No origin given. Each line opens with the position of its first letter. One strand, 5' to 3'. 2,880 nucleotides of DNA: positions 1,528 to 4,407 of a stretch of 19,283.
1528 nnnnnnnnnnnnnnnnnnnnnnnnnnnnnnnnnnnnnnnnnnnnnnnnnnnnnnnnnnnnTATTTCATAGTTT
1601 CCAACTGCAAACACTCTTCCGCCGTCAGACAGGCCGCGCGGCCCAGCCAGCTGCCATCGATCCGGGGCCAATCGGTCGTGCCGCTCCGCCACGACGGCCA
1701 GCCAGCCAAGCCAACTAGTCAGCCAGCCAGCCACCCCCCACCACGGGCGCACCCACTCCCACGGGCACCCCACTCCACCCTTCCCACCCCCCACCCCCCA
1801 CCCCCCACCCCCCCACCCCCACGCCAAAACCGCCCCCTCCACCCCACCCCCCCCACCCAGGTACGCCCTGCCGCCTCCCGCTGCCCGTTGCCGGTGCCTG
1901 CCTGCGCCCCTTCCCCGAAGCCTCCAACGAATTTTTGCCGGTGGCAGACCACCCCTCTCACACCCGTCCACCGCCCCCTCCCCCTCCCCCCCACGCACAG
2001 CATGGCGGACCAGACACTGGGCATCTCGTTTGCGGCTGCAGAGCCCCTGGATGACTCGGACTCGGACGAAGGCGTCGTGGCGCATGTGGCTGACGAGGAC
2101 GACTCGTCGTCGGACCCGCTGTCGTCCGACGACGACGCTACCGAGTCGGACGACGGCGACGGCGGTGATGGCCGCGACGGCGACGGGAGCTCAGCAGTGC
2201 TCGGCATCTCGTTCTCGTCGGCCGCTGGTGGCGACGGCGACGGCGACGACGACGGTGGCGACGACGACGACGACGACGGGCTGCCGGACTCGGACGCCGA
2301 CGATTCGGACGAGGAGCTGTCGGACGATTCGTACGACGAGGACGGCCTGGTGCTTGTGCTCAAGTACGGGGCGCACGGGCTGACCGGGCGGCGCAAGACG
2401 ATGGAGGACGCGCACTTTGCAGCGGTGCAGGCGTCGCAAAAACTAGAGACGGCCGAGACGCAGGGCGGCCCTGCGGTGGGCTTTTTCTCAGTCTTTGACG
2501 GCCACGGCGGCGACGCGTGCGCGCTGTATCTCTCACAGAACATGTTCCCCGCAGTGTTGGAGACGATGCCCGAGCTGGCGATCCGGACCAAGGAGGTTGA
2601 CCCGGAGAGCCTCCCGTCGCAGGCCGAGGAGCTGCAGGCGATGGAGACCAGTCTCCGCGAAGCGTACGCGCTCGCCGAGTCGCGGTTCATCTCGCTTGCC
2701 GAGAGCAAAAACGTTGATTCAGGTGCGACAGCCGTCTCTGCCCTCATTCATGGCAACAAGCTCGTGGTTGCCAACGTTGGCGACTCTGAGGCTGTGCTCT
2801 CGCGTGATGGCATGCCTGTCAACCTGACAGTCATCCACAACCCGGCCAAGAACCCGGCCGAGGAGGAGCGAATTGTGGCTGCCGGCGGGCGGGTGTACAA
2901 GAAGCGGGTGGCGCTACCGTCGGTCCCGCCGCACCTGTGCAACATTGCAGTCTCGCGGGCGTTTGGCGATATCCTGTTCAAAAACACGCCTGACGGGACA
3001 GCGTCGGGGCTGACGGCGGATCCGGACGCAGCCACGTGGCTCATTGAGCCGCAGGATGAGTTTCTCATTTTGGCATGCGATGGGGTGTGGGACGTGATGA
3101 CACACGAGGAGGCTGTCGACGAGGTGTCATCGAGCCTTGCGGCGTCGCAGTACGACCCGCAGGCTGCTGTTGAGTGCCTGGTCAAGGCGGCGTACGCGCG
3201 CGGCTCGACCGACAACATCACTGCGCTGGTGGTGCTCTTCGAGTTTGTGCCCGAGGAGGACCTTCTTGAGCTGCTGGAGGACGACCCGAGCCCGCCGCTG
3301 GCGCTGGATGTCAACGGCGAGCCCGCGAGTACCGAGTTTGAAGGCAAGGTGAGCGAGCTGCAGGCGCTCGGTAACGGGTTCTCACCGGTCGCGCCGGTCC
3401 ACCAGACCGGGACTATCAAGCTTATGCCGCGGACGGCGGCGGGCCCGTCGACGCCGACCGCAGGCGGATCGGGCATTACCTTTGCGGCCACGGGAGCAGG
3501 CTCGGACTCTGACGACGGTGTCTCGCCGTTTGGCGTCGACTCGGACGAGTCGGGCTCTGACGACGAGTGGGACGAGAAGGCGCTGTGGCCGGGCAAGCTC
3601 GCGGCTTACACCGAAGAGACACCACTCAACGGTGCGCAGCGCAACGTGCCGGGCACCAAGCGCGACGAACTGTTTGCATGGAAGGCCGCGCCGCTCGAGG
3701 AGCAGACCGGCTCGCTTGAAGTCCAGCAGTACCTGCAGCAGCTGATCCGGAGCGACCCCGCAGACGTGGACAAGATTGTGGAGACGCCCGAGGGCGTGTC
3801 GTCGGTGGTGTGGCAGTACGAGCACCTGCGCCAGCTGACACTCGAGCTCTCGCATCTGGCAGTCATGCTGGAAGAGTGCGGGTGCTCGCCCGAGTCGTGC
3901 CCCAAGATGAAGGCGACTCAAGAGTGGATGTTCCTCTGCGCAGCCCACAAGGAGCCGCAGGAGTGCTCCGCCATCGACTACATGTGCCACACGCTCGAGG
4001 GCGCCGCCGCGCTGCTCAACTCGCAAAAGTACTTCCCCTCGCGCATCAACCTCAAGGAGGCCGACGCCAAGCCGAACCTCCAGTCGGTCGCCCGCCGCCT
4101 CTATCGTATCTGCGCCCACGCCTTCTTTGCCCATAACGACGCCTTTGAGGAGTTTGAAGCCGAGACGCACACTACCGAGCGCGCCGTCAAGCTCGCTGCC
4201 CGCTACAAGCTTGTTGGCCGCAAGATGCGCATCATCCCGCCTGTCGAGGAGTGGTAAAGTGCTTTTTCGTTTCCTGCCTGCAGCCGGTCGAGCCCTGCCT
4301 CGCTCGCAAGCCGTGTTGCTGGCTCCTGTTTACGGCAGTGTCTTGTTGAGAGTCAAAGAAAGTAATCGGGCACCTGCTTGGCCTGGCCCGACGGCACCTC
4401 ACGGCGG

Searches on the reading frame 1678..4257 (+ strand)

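Call 7: search_protein_families(library=pfam, proteins=[window:1678-4257:+], max_evalue=0.01)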
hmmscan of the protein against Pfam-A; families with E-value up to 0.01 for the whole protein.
window:1678-4257:+ (859 aa): 2 families
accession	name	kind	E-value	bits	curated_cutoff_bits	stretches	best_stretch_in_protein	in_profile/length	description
PF00481.26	PP2C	-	3.5e-54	184.6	20.3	1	229-514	2-255/255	Protein phosphatase 2C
PF03637.22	Mob1_phocein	-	3.1e-32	112.4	27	1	696-849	8-165/170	Mob1/phocein family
